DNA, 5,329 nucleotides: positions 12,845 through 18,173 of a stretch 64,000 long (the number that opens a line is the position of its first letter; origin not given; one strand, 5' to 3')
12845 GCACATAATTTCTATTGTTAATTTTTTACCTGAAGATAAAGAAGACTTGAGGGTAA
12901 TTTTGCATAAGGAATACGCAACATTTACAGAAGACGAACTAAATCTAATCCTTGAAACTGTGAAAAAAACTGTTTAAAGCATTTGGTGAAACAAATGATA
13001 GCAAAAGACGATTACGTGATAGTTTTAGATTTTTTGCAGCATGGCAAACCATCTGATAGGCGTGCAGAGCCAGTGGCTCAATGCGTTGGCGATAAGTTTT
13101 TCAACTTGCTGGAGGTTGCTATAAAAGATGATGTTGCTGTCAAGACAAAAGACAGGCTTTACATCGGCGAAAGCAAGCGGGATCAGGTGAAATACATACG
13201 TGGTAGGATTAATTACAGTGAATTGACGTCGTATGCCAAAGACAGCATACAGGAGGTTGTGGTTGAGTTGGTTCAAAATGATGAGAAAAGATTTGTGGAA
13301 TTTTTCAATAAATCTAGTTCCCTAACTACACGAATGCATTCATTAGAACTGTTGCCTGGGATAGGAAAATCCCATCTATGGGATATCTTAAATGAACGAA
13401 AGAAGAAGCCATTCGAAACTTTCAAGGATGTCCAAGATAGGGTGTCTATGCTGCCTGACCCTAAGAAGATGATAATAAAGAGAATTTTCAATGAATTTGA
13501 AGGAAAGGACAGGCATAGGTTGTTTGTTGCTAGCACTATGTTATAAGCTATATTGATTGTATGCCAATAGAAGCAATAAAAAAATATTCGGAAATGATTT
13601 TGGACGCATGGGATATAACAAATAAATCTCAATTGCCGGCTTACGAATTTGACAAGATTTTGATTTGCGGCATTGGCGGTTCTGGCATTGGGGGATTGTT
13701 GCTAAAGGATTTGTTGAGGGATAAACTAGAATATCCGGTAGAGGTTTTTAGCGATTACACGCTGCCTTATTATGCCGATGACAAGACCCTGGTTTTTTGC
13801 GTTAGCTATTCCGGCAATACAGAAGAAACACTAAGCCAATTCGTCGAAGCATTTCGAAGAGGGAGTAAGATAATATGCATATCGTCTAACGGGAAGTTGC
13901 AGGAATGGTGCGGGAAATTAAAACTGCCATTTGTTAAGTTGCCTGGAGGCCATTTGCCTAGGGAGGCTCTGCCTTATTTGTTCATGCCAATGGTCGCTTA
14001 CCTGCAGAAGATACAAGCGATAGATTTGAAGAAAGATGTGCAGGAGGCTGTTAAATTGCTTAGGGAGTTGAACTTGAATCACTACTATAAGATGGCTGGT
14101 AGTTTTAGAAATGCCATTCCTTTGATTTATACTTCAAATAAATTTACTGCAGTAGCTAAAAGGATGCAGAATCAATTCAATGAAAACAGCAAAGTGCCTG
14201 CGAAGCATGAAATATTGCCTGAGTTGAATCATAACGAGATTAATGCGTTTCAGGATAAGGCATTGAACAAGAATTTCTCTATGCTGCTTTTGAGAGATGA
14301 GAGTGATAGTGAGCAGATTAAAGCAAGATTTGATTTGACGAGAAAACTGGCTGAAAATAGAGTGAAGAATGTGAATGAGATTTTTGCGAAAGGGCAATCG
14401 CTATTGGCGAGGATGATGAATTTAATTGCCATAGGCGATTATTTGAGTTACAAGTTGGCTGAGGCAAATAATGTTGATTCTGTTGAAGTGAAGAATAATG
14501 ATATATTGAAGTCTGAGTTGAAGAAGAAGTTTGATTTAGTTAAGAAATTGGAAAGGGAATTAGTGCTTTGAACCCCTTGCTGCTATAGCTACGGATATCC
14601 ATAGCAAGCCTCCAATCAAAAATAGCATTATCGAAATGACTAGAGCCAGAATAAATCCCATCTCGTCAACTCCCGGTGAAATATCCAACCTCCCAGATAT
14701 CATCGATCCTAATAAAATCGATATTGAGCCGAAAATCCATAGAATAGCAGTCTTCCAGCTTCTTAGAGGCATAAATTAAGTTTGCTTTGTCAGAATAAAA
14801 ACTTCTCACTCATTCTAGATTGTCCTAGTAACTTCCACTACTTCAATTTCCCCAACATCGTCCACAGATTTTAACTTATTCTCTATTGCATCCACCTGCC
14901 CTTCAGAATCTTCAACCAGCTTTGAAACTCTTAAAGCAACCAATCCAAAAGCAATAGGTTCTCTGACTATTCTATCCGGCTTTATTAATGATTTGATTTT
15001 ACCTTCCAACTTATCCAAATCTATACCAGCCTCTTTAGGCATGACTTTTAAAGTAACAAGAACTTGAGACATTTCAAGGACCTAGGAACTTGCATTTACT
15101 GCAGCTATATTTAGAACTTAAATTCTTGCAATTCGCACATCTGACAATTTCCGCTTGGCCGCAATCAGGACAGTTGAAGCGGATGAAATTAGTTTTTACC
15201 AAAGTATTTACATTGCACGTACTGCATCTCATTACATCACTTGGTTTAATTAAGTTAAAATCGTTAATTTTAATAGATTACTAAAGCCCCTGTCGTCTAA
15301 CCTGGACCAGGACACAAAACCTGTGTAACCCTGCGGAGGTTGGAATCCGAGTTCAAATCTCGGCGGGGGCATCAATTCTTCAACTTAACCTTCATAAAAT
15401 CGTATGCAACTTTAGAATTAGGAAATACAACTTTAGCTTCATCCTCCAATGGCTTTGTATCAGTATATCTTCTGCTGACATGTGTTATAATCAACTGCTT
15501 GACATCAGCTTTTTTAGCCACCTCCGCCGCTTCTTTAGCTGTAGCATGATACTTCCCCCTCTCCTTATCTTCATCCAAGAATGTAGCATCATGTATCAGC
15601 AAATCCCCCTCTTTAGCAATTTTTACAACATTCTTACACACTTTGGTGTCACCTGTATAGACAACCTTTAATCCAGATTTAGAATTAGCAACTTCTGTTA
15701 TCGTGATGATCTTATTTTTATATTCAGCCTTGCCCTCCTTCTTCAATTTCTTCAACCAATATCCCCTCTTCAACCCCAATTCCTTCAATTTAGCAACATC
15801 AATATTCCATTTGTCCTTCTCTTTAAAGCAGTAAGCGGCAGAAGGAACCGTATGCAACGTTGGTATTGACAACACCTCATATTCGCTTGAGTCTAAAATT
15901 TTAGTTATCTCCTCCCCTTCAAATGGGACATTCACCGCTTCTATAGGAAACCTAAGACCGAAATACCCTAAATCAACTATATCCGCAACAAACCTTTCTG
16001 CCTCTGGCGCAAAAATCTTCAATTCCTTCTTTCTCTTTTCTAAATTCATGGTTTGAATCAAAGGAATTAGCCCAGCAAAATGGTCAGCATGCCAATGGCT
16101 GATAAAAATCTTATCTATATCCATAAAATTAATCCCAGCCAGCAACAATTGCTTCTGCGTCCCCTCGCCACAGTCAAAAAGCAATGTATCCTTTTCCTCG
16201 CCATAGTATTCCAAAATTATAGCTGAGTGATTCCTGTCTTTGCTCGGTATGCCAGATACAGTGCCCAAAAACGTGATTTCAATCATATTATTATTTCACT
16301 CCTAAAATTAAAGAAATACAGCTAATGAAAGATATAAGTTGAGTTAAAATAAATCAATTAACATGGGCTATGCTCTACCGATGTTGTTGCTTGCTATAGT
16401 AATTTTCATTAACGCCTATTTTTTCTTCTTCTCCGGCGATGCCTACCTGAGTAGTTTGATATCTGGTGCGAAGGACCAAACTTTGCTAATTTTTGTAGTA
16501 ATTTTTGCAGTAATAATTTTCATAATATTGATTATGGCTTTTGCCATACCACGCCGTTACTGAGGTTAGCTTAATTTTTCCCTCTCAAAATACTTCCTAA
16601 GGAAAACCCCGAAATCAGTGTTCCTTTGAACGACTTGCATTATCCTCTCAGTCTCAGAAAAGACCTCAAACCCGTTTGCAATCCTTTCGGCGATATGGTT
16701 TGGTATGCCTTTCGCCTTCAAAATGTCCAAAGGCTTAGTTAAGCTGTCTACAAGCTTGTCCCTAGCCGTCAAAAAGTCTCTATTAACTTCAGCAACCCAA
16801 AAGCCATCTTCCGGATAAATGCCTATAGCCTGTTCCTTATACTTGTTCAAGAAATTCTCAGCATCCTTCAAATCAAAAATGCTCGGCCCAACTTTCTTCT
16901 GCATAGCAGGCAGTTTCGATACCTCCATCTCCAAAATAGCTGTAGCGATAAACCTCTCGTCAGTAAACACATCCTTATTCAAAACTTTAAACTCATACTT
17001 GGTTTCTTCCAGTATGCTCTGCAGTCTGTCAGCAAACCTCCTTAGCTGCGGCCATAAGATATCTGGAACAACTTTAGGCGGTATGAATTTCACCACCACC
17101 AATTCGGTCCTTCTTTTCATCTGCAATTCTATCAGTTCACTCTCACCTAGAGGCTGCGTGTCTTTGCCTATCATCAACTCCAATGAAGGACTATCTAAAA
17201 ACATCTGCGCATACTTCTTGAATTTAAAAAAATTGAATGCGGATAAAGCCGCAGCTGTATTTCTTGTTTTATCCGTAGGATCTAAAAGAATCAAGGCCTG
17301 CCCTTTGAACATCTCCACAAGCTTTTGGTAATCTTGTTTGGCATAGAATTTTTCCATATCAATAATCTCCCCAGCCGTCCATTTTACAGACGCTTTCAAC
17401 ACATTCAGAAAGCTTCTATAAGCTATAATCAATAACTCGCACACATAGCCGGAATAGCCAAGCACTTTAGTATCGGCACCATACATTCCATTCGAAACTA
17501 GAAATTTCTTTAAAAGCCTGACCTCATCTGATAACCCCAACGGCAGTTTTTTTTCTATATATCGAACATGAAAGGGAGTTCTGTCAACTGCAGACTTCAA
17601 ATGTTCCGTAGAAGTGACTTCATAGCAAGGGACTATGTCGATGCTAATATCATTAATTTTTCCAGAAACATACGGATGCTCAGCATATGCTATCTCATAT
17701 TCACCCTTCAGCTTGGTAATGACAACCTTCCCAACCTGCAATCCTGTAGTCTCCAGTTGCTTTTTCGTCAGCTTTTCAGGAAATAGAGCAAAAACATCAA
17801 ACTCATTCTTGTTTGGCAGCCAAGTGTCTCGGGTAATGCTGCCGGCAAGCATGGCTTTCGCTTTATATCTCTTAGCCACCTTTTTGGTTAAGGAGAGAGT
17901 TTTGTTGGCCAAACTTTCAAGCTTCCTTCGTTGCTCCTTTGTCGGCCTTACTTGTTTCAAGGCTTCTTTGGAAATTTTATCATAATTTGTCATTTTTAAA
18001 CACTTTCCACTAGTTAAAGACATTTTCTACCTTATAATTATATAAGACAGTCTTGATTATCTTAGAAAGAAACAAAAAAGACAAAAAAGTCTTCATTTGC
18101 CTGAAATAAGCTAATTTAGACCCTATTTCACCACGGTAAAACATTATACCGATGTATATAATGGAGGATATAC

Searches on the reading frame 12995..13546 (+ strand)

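Call 46: search_protein_families(library=pfam, proteins=[window:12995-13546:+], max_evalue=0.0001)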
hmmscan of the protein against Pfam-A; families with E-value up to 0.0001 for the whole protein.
window:12995-13546:+ (183 aa): 1 family
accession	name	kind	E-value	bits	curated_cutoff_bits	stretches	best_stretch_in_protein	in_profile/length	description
PF04919.18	DUF655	-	2.5e-60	204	22.2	1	5-178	2-180/181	Protein of unknown function (DUF655)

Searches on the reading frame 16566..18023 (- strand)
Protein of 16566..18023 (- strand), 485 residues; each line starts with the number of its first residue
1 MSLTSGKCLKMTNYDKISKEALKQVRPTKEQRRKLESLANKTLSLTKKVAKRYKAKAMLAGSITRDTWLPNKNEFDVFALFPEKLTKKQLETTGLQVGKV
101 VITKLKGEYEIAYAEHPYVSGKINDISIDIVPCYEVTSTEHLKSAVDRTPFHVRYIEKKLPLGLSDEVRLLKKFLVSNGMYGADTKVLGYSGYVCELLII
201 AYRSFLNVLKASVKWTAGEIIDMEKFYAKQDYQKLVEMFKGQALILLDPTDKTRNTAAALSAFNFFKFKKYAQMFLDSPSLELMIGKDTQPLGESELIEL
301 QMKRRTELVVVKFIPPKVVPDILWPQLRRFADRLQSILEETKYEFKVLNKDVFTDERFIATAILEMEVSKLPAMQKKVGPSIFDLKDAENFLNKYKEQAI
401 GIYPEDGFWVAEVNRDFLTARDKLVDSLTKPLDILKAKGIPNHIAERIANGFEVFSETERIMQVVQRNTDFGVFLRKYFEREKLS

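Call 47: search_protein_families(library=pfam, proteins=[window:16566-18023:-], max_evalue=0.0001)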
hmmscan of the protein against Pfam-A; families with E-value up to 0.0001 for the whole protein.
window:16566-18023:- (485 aa): 3 families
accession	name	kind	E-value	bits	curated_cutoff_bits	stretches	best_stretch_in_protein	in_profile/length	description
PF09249.16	tRNA_NucTransf2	-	6.2e-35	120.3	27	1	166-283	1-111/113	tRNA nucleotidyltransferase, second domain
PF21133.2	CAA_C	-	2.4e-27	95.8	22.2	1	304-456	1-143/144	CCA-adding enzyme, C-terminal domain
PF01909.29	NTP_transf_2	-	9.8e-10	39.1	21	1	47-152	6-93/93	Nucleotidyltransferase domain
